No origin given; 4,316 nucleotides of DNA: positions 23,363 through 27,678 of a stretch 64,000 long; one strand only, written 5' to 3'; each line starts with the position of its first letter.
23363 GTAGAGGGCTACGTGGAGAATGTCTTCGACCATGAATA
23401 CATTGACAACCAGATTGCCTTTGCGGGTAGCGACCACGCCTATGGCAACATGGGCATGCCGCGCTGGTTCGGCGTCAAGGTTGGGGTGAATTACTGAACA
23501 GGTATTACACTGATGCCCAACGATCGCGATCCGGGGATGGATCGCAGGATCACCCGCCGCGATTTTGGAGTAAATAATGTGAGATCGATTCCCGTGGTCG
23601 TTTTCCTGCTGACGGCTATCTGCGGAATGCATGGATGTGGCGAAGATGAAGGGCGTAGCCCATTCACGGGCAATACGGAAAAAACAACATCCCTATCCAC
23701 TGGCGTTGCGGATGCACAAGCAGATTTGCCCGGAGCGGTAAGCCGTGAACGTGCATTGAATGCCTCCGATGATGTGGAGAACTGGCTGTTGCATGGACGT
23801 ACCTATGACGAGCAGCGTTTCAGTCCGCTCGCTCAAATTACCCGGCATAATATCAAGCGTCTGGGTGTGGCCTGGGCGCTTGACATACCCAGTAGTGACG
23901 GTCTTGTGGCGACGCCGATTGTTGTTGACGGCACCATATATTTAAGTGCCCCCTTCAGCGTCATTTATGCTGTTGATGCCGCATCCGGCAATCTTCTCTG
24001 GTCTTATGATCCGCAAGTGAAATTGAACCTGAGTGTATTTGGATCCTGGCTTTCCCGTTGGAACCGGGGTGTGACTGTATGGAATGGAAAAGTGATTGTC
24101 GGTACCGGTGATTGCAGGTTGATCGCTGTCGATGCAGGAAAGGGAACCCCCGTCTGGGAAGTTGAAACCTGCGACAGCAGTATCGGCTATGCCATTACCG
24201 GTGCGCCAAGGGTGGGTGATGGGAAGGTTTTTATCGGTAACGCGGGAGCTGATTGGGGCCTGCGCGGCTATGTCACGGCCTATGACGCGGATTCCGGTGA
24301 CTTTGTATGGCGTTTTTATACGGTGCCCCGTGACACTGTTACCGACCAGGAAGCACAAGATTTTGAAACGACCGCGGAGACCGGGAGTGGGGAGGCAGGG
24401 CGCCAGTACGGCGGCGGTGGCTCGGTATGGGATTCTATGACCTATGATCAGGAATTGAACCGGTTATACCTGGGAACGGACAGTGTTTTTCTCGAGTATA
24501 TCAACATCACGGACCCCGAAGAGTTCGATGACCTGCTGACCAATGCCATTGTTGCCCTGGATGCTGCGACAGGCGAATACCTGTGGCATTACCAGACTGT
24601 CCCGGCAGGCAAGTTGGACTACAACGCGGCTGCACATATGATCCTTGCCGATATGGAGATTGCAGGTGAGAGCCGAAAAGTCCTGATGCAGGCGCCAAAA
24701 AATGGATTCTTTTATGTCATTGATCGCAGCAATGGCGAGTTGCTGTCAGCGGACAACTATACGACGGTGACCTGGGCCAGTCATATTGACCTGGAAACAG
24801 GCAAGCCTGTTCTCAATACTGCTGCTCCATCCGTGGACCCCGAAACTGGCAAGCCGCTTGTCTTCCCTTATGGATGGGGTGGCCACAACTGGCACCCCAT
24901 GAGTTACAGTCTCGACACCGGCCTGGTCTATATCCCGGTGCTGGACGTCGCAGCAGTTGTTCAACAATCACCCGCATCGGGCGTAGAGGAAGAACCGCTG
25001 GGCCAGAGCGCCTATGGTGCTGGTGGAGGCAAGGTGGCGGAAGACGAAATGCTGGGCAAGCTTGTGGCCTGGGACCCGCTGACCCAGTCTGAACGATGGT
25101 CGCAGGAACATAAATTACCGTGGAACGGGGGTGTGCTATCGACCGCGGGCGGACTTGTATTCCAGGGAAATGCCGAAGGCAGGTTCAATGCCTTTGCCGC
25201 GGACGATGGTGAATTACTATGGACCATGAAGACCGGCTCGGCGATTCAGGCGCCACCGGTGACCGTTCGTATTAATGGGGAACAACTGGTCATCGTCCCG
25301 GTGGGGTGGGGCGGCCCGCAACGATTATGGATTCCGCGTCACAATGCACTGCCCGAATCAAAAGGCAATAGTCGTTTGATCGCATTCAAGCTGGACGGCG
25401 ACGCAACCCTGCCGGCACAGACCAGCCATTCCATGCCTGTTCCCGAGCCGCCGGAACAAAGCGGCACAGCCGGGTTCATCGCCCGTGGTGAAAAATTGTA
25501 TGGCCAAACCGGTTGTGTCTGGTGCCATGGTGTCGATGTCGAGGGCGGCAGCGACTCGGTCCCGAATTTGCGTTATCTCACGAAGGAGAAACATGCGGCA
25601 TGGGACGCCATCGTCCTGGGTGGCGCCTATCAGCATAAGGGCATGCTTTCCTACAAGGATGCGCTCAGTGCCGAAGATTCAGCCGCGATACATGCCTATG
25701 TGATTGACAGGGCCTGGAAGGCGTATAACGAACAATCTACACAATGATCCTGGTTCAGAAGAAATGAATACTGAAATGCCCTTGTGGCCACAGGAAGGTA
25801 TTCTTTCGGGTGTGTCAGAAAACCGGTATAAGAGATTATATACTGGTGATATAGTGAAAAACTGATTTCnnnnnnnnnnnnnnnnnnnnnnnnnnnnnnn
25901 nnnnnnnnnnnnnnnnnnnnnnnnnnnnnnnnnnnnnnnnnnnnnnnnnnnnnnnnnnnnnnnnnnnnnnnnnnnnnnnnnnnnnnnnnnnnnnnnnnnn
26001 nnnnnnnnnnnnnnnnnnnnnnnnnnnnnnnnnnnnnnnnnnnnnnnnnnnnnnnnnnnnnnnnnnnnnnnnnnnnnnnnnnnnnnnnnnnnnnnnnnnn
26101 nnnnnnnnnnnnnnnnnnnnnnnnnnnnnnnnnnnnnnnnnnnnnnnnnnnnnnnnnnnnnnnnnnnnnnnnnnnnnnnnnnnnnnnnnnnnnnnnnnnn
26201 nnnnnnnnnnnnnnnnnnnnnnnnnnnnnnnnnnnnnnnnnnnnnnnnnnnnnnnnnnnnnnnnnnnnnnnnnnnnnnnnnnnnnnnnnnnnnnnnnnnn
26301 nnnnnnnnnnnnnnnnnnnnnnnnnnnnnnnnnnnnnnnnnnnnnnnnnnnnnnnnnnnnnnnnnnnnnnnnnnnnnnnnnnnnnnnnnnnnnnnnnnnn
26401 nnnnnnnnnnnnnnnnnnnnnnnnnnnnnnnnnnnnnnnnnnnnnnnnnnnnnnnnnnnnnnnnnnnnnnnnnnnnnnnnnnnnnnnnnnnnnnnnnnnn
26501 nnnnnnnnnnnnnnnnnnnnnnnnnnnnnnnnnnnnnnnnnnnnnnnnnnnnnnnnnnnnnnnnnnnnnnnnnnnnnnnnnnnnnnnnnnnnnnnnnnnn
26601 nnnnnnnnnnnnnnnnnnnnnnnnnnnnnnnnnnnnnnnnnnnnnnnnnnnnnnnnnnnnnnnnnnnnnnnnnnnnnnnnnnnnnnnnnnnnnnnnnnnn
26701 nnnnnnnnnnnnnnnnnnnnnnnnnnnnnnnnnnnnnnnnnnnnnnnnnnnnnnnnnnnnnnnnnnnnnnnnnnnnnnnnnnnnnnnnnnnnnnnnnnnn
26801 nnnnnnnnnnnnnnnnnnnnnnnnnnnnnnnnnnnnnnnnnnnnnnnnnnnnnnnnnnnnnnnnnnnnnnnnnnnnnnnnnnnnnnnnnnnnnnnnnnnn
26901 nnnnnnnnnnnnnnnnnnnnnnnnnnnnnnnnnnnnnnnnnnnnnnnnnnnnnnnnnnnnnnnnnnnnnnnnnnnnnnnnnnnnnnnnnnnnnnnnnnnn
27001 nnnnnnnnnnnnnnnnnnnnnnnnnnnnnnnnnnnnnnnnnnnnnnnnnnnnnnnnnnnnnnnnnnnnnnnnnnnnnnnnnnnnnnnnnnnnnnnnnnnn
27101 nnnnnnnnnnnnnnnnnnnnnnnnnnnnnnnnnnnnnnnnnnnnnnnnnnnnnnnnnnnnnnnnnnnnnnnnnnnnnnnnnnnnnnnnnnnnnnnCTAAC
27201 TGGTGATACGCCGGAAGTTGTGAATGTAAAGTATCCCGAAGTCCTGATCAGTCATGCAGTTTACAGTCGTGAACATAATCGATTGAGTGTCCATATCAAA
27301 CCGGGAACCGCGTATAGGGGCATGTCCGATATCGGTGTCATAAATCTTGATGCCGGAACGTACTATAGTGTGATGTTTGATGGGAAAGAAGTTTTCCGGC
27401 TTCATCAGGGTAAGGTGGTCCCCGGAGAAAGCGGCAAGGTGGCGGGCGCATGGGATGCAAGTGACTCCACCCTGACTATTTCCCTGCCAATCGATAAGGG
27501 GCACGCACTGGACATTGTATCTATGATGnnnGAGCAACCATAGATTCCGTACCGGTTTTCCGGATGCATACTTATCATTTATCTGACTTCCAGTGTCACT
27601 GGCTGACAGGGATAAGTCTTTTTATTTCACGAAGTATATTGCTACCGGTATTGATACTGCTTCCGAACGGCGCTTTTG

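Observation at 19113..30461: A protein of the linalool dehydratase/isomerase family embedded in a periplasmic oxidation module (PQQ quinohemoprotein dehydrogenase, DsbA-like protein, acyl-CoA synthetase, TonB receptor, FAD oxidase, TetR regulator, cupins)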

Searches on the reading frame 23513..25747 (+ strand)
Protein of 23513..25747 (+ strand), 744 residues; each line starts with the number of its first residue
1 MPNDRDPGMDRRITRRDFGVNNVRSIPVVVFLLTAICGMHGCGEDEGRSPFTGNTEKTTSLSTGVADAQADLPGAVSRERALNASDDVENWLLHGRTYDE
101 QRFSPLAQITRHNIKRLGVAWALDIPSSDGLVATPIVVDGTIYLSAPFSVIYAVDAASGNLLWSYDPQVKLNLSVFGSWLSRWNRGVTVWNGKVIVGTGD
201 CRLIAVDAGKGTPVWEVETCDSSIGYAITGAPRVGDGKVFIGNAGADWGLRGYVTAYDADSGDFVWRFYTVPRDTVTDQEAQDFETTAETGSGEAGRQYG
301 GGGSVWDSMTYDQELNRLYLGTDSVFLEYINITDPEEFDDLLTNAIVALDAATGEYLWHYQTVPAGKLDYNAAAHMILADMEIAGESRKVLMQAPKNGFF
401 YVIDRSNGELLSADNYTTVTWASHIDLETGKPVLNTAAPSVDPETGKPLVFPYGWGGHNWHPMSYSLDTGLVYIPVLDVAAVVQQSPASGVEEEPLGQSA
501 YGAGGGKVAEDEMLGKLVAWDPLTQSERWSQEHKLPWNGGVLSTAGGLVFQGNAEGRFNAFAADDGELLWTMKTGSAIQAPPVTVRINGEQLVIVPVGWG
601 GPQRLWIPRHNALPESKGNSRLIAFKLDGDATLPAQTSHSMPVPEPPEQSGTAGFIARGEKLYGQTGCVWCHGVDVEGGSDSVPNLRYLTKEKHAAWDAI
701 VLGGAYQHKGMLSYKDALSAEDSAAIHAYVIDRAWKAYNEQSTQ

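Call 3: search_protein_families(library=pfam, proteins=[window:23513-25747:+], max_evalue=0.01)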
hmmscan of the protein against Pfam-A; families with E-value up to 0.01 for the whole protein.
window:23513-25747:+ (744 aa): 5 families
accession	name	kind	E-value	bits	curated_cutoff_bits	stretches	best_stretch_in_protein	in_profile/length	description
PF01011.28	PQQ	-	1.1e-73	249.4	26.7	2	91-411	1-335/595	Glucose/ethanol/alcohol dehydrogenase, beta-propeller domain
PF13360.13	PQQ_2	-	4.4e-25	89.1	27.6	2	120-276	16-151/233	Outer membrane protein assembly factor BamB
PF13570.13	Beta-prop_ACSF4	-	9e-10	38.9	133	0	517-586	31-101/329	Beta-alanine-activating enzyme, beta-propeller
PF00034.26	Cytochrom_C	-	1.6e-06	29.8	21.3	1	656-729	1-85/90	Cytochrome c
PF13442.11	Cytochrome_CBB3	-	1.1e-05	26.1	27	1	656-730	3-68/68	Cytochrome C oxidase, cbb3-type, subunit III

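Call 27: search_protein_families(library=ncbifam, proteins=[window:23513-25747:+], max_evalue=0.00001)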
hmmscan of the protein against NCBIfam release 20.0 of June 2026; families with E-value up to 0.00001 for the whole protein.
window:23513-25747:+ (744 aa): 7 families
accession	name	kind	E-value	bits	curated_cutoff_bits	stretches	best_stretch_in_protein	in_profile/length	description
TIGR03075.1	PQQ_enz_alc_DH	subfamily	5.5e-152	507.1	480.05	1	75-601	5-530/530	PQQ-dependent dehydrogenase, methanol/ethanol family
TIGR04528.1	acido_non_PQQ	subfamily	6.6e-100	335.2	650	1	89-598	4-485/493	acido-empty-quinoprotein group A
TIGR03074.1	PQQ_membr_DH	subfamily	2e-47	161.5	832.65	2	66-419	132-509/783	membrane-bound PQQ-dependent dehydrogenase, glucose/quinate/shikimate family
TIGR03300.1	assembly_YfgL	equivalog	6.5e-23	81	285.2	2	103-270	28-173/377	outer membrane protein assembly factor BamB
NF008351.0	PRK11138.1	equivalog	6.5e-15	54.5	423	1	134-276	64-195/394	outer membrane protein assembly factor BamB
NF053615.1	SerThrKinAfsKStmc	equivalog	5.5e-07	28.6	1300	1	133-277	568-699/809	protein serine/threonine kinase AfsK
NF011054.0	PRK14486.1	equivalog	4.1e-06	26.5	447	1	645-731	204-288/294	putative bifunctional cbb3-type cytochrome c oxidase subunit II/cytochrome c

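Call 28: search_solved_structures(query=window:23513-25747:+, max_evalue=1e-20)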
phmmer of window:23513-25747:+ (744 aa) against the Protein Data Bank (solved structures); distinct sequences matched with E-value up to 1e-20: 26.
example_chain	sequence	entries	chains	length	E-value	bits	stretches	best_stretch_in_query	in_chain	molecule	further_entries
1yiq_A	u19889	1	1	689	3.4e-169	567.7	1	70-742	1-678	Quinohemoprotein alcohol dehydrogenase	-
1kv9_A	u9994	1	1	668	9.1e-166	556.4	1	79-738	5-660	TYPE II QUINOHEMOPROTEIN ALCOHOL DEHYDROGENASE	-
1kb0_A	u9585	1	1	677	9.2e-143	480.3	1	88-731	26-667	quinohemoprotein alcohol dehydrogenase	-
8gy2_A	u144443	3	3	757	4.2e-123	415.3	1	65-741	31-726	Alcohol dehydrogenase (quinone), dehydrogenase subunit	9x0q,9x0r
1flg_A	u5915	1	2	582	1.4e-79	271.3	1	90-607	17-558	PROTEIN (QUINOPROTEIN ETHANOL DEHYDROGENASE)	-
6zcw_A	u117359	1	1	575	3.5e-76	260.1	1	75-607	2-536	Quinoprotein ethanol dehydrogenase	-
6zcv_A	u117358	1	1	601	2.1e-75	257.5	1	74-603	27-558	Quinoprotein ethanol dehydrogenase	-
6dam_A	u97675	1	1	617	7.9e-67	229.2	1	85-607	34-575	Lanthanide-dependent methanol dehydrogenase XoxF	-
4mae_A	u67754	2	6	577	1e-65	225.5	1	88-603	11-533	Methanol dehydrogenase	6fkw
7o6z_A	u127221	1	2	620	3.5e-65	223.7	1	67-601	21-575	Methanol dehydrogenase (Cytochrome c) subunit 1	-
4tqo_B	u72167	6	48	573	8.8e-62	212.5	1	85-601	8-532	Methanol dehydrogenase protein, large subunit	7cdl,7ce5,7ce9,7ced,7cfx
9ism_A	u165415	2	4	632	1.5e-60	208.4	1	72-602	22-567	Methanol dehydrogenase, alpha subunit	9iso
1lrw_A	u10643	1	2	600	4e-60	207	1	83-602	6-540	methanol dehydrogenase subunit 1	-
1w6s_A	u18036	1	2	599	3e-59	204.1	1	84-602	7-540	METHANOL DEHYDROGENASE SUBUNIT 1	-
1h4i_A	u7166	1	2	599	3.4e-59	203.9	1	84-602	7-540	METHANOL DEHYDROGENASE SUBUNIT 1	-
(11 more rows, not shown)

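Call 50: search_solved_structures(query=window:23513-25747:+, max_evalue=1e-160, show_alignments=2)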
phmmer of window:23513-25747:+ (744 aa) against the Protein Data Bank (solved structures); distinct sequences matched with E-value up to 1e-160: 2.
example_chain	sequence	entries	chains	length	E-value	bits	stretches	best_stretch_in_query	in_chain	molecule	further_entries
1yiq_A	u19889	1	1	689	3.4e-169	567.7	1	70-742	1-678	Quinohemoprotein alcohol dehydrogenase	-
1kv9_A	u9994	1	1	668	9.1e-166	556.4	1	79-738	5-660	TYPE II QUINOHEMOPROTEIN ALCOHOL DEHYDROGENASE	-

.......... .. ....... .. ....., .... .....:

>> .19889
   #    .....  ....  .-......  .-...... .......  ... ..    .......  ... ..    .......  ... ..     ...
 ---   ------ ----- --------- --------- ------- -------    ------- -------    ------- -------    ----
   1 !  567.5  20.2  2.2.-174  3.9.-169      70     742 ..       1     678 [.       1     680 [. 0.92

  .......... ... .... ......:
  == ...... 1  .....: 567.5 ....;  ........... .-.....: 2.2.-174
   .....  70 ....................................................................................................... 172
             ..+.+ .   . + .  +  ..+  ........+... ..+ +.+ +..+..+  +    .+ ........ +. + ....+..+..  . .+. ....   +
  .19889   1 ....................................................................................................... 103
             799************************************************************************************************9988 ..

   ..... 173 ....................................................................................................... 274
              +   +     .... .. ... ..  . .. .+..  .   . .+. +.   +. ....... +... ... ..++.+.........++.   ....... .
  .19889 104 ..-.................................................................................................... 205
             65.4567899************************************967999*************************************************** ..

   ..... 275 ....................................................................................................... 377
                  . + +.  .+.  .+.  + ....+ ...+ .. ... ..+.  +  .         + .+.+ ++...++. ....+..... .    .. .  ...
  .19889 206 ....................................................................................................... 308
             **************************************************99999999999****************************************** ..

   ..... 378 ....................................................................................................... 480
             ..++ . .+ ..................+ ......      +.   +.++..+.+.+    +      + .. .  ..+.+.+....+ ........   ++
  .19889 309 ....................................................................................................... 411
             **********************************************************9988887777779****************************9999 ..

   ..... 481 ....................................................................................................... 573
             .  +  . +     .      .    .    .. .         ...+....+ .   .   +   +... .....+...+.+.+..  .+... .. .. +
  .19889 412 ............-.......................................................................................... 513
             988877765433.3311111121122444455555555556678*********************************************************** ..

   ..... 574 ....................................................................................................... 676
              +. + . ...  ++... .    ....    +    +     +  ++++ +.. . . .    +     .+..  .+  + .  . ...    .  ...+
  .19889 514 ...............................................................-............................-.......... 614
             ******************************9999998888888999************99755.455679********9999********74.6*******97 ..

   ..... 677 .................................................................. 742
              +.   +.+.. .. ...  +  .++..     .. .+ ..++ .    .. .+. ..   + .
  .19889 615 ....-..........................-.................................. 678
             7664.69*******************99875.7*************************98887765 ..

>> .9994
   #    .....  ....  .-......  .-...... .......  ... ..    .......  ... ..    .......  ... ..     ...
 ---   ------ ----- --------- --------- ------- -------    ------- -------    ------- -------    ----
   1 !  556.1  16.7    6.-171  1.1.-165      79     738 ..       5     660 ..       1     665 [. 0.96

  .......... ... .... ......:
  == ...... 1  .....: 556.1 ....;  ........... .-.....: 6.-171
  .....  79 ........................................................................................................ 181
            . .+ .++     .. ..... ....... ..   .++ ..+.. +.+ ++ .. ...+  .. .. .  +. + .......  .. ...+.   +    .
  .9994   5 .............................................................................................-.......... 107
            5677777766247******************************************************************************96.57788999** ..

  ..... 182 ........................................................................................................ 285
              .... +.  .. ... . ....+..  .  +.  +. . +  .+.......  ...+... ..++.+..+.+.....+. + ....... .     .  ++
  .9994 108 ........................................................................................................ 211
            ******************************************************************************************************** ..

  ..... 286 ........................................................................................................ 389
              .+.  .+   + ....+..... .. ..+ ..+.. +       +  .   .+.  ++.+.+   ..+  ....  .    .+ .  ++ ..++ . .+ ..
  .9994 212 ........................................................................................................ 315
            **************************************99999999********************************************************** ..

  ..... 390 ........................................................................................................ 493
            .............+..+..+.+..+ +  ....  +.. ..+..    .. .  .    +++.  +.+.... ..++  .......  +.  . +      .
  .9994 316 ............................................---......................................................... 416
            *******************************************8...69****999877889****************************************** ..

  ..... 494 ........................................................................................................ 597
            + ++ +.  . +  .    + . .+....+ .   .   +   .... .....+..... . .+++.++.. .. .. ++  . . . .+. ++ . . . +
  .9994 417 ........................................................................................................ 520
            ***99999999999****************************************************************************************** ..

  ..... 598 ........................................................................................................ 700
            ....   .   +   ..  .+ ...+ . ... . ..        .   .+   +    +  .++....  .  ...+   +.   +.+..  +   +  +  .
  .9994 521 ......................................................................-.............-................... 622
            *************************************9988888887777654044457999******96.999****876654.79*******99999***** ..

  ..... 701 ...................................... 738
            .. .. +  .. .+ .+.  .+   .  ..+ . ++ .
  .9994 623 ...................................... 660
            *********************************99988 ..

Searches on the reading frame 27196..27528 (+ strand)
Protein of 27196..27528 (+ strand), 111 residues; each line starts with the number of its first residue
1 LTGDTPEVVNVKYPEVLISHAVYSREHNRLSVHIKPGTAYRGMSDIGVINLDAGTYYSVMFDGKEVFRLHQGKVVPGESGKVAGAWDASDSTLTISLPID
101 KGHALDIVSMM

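Call 69: predict_structure(alignment_id=A2)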
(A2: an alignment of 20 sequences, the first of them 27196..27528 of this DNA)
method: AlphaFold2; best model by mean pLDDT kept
length: 111 residues; sequences in the alignment: 20
mean_pLDDT: 93.6   pTM: 0.85
mean pLDDT of the five models: 93.6, 93.1, 92.9, 92.6, 92.3
residues with pLDDT >= 90: 100; 70-90: 8; 50-70: 1; < 50: 2
segments of 3 or more residues with pLDDT < 50: none
pLDDT, mean of each block of 10 residues (from residue 1): 81 95 96 94 94 95 97 91 95 96 97 81
secondary structure, 60 per line:
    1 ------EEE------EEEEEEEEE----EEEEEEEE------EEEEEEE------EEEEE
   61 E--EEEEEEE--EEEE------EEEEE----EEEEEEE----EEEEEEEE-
elements in order: E7-9 E16-24 E29-36 E43-49 E56-61 E64-70 E73-76 E83-87 E92-98 E103-110
